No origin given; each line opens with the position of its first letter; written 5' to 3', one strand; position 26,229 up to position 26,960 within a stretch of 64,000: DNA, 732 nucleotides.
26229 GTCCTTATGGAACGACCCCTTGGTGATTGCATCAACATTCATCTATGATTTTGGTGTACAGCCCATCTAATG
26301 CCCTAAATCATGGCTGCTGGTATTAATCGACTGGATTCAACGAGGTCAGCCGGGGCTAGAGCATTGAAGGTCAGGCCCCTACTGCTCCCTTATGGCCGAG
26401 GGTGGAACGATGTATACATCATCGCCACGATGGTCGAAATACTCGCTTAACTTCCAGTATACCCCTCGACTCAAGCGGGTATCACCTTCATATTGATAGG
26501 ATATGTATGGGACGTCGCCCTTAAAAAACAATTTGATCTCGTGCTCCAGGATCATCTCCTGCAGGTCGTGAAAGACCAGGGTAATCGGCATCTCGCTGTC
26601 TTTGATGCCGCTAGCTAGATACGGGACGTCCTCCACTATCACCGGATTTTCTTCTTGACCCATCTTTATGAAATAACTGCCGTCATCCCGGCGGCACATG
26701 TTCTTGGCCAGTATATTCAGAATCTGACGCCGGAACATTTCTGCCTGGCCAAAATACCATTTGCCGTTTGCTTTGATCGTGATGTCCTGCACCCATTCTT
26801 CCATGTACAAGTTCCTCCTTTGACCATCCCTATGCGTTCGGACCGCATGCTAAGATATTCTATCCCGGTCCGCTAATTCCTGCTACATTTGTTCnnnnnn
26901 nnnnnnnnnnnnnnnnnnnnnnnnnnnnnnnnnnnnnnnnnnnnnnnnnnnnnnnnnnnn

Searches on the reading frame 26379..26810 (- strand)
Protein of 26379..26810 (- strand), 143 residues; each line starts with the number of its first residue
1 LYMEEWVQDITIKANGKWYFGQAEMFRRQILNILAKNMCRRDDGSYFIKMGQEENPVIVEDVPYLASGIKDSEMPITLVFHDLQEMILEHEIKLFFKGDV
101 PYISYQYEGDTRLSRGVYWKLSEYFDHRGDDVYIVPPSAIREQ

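Call 13: search_protein_families(library=pfam, proteins=[window:26379-26810:-], max_evalue=0.001)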
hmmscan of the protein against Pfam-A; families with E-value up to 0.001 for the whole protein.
window:26379-26810:- (143 aa): 1 family
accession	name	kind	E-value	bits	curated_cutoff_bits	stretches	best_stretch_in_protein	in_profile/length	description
PF06938.16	DUF1285_N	-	7.2e-06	26.1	29.3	1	9-61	15-66/67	Domain of unknown function (DUF1285), N-terminal domain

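Call 28: search_solved_structures(query=window:26379-26810:-, max_evalue=10, show_alignments=2)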
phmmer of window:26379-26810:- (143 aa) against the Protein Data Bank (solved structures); distinct sequences matched with E-value up to 10: 1.
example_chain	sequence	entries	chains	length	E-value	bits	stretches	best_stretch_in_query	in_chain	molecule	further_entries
2re3_A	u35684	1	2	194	1.3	12.2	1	9-70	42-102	Uncharacterized protein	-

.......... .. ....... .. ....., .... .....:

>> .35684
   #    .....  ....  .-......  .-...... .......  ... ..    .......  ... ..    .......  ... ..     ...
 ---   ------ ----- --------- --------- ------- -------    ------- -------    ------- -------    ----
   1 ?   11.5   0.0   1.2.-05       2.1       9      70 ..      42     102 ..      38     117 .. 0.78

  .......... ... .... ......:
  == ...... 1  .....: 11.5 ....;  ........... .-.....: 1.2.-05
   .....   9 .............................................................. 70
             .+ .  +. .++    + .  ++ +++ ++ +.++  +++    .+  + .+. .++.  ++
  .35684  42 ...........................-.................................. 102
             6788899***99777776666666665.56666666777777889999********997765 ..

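Call 42: search_protein_families(library=ncbifam, proteins=[window:26379-26804:-], max_evalue=0.001)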
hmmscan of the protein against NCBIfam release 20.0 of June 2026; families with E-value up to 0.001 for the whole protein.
window:26379-26804:- (141 aa): 0 families

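Call 72: find_homologous_proteins(query=window:26379-26804:-, max_evalue=0.001)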
Query window:26379-26804:- (141 aa): 250 proteins with E <= 0.001 among 256 candidates; the best 120 are listed.
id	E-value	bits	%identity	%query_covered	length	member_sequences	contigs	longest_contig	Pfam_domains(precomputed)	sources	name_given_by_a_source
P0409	1.6e-91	322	100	100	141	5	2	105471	-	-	-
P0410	6.4e-76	271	85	97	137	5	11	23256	-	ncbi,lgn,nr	ncbi:MAG: DUF1285 domain-containing protein [Syntrophomonadaceae bacterium]|nr:DUF1285 domain-contai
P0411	6.5e-74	265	84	96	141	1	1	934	PF06938.17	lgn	-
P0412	1.3e-73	264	84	96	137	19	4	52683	PF06938.17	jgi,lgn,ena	-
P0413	1.5e-71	257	80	97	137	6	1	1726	PF06938.17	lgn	-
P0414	1.5e-70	254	79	96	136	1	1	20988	PF06938.17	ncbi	-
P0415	6.9e-70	251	79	96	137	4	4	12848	PF06938.17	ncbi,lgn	-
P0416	1.8e-68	247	77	96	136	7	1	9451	-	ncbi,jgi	ncbi:MAG: DUF1285 domain-containing protein [Syntrophomonas sp.]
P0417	1.9e-68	247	79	96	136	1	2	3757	-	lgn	-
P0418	3.7e-68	246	78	98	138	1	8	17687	-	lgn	-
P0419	7.2e-68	245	76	96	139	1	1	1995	-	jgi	jgi:uncharacterized protein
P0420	3.9e-67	243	77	94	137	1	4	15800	-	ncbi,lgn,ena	-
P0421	4.9e-67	242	75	98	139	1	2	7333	-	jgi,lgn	-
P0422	5.5e-67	242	77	92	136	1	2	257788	-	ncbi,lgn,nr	ncbi:MAG: DUF1285 domain-containing protein [Syntrophomonadaceae bacterium]|nr:DUF1285 domain-contai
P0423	7.0e-67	242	75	98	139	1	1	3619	-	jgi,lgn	jgi:hypothetical protein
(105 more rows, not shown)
